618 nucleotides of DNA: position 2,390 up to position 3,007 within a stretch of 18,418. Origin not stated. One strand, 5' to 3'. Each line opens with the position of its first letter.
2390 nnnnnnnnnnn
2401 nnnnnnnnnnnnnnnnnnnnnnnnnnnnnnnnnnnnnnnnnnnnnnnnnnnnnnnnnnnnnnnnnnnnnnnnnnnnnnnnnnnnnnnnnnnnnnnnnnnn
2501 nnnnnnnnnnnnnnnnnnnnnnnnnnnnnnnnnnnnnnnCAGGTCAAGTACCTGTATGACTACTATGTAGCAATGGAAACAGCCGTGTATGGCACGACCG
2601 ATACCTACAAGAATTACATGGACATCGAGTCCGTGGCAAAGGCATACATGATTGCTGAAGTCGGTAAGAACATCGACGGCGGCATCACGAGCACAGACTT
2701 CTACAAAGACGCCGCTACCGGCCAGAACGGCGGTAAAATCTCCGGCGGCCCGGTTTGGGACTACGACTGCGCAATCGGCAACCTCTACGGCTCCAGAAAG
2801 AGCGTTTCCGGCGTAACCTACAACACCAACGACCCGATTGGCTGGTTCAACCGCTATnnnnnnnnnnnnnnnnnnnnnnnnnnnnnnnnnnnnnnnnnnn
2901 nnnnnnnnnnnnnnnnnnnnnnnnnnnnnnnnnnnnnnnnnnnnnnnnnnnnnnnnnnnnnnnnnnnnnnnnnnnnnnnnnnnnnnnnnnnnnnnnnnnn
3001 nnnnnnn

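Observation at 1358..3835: CotH-family kinase-fold protein exported with a signal peptide and fused to two starch-binding-type modules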

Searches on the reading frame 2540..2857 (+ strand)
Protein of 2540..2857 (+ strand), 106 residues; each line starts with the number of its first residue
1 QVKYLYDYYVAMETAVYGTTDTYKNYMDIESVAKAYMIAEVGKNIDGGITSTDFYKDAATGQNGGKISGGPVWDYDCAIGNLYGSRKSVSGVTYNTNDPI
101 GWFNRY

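Call 47: search_solved_structures(query=A2, max_evalue=10, show_alignments=3)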
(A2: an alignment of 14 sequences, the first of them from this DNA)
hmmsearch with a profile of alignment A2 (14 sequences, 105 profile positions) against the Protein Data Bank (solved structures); distinct sequences matched with E-value up to 10: 0.
